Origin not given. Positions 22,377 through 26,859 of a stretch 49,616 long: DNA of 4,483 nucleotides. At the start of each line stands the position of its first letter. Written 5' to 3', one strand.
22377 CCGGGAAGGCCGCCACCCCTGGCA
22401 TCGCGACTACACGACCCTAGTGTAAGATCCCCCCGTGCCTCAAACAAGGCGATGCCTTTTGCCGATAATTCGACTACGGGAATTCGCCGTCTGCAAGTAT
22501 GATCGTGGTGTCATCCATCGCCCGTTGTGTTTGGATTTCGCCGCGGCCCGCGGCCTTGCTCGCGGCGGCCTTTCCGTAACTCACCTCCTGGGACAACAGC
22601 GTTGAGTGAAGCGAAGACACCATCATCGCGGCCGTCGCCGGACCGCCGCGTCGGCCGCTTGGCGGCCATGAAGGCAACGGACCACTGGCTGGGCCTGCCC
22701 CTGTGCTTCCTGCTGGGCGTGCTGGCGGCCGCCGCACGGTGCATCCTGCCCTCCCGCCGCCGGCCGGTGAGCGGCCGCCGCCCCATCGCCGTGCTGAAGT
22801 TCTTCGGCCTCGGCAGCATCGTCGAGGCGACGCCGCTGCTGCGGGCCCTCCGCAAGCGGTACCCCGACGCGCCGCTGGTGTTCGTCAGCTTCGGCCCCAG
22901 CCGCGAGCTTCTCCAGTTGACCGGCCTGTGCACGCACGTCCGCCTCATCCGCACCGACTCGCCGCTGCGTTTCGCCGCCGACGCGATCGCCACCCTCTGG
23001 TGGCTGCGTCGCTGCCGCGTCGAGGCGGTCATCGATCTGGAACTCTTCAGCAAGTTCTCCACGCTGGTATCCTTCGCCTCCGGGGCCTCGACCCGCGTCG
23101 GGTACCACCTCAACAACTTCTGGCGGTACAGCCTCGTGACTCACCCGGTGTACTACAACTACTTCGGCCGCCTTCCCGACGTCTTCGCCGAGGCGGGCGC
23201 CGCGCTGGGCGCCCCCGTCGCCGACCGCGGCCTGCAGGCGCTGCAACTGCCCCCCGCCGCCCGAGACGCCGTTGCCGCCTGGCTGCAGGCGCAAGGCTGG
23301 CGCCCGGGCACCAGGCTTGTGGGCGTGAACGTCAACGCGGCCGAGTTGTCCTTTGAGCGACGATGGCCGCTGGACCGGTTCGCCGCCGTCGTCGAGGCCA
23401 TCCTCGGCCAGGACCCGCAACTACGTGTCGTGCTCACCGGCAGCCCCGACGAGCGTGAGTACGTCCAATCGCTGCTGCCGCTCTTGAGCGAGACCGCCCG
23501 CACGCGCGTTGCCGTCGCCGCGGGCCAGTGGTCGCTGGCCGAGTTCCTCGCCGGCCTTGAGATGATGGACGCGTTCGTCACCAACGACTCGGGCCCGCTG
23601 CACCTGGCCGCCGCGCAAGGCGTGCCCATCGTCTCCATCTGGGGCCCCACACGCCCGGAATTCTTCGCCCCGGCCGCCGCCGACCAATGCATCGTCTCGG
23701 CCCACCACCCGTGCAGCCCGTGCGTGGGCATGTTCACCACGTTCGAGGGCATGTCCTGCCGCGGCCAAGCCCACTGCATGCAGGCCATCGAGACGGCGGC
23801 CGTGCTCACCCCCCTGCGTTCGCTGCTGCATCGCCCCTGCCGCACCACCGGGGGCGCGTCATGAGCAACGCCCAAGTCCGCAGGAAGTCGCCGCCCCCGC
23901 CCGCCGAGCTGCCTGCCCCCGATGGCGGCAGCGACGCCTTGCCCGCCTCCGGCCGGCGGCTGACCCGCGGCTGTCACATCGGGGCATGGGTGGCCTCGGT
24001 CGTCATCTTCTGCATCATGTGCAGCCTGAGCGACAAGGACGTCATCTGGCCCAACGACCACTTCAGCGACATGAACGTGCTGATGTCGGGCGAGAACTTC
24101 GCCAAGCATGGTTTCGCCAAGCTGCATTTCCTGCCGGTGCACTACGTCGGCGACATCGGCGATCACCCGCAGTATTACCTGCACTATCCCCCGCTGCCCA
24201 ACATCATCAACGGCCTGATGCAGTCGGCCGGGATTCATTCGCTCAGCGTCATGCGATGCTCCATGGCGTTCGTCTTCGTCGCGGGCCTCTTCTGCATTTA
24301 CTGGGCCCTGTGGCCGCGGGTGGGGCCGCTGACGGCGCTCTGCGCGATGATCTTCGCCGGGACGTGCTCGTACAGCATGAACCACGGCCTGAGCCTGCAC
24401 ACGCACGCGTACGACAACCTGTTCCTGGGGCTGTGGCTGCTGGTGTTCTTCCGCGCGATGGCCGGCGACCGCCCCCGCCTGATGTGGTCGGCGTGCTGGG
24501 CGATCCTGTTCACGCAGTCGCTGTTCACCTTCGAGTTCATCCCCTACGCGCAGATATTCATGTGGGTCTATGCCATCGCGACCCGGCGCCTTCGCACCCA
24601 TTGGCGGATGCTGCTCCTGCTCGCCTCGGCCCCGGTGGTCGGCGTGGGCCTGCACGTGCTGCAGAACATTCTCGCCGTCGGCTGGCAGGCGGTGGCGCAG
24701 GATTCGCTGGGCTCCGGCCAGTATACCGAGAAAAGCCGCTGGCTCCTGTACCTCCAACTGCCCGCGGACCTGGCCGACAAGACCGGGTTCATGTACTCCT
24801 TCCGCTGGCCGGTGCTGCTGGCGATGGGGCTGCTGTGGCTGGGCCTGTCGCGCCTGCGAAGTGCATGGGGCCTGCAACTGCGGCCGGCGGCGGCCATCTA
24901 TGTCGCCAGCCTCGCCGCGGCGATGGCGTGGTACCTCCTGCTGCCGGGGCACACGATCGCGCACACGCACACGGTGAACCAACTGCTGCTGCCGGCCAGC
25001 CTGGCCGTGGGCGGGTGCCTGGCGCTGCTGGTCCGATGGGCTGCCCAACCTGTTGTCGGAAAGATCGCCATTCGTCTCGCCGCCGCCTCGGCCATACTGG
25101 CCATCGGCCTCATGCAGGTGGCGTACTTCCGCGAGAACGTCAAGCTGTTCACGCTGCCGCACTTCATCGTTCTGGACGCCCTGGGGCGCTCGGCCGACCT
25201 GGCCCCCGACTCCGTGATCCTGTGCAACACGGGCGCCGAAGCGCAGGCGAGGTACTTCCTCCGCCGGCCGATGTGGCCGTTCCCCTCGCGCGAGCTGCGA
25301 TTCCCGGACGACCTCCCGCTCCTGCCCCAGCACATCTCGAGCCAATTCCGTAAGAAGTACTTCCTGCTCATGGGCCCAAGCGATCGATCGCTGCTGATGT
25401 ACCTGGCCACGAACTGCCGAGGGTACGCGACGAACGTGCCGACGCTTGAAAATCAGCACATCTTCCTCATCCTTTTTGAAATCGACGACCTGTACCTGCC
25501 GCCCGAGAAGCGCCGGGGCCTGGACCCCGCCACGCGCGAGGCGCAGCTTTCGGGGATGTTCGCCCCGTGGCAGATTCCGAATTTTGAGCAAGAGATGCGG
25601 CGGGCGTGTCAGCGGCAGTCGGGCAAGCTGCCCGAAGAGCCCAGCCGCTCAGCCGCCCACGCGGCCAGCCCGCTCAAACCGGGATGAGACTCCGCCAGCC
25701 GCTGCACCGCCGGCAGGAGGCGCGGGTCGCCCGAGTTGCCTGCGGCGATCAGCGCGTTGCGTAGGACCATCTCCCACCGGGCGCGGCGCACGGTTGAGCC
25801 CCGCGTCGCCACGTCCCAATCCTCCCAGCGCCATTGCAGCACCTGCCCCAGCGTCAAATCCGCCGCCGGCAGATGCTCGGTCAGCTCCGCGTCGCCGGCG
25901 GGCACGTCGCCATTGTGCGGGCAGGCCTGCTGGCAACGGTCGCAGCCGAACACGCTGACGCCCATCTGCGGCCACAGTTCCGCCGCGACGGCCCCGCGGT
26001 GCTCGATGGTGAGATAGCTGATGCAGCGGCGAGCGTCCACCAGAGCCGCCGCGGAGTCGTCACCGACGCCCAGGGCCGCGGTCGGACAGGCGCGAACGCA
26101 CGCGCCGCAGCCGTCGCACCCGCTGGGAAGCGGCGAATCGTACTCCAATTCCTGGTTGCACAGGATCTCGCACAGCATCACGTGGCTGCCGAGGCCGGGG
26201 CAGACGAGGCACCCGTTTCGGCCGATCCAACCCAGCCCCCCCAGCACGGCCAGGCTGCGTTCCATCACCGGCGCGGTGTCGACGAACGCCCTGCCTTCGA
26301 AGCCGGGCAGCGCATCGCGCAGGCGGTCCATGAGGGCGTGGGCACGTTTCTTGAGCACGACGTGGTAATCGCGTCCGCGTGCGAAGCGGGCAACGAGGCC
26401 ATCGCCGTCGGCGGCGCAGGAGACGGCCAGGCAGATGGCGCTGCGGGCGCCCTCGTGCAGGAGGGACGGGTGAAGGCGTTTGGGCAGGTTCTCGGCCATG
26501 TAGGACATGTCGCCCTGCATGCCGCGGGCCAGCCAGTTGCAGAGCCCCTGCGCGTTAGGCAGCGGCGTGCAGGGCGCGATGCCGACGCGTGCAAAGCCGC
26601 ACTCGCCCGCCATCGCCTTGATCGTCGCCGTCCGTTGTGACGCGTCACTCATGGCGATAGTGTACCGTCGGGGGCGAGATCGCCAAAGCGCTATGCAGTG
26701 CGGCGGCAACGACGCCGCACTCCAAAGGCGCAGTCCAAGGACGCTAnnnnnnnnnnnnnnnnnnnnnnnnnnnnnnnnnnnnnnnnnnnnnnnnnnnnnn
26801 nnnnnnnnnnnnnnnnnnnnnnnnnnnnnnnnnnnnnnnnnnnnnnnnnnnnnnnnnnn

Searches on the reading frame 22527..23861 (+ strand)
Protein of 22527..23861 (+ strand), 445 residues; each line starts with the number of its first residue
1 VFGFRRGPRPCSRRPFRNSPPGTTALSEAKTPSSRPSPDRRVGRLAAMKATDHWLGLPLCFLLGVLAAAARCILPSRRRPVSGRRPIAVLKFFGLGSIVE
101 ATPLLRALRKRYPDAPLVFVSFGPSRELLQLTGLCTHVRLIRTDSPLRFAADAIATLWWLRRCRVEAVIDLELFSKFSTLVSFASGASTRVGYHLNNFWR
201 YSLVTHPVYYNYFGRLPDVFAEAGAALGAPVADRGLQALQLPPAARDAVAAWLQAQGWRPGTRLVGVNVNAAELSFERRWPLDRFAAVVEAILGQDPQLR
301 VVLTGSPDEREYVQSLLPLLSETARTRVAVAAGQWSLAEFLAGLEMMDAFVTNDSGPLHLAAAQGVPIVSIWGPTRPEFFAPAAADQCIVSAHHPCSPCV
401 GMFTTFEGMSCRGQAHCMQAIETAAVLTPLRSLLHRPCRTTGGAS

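Call 54: search_protein_families(library=pfam, proteins=[window:22527-23861:+], max_evalue=0.001)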
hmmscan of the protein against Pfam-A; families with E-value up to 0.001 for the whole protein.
window:22527-23861:+ (445 aa): 1 family
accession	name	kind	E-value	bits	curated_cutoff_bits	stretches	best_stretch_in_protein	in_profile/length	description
PF01075.23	Glyco_transf_9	-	4.1e-27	95.5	22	1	254-407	102-244/247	Glycosyltransferase family 9 (heptosyltransferase)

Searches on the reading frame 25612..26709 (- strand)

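Call 54: search_protein_families(library=pfam, proteins=[window:25612-26709:-], max_evalue=0.001)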
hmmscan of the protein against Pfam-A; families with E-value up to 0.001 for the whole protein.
window:25612-26709:- (366 aa): 7 families
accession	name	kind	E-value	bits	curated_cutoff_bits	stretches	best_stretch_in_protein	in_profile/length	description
PF13484.11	Fer4_16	-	9.2e-17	62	30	1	198-266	2-66/66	4Fe-4S double cluster binding domain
PF08331.15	QueG_DUF1730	-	1.3e-14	54.3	25.1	1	78-145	1-77/77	Epoxyqueuosine reductase QueG, DUF1730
PF13237.11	Fer4_10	-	2.4e-08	34.2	25.5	1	195-231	6-44/53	4Fe-4S dicluster domain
PF12838.12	Fer4_7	-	1.1e-07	32.7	27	1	198-266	2-51/52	4Fe-4S dicluster domain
PF00037.32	Fer4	-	4.8e-05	23.4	21.1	1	196-213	6-23/24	4Fe-4S binding domain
PF12837.12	Fer4_6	-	0.00077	19.7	25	0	198-213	9-24/24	4Fe-4S binding domain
PF13187.11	Fer4_9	-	0.00083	19.8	27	0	198-229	2-37/52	4Fe-4S dicluster domain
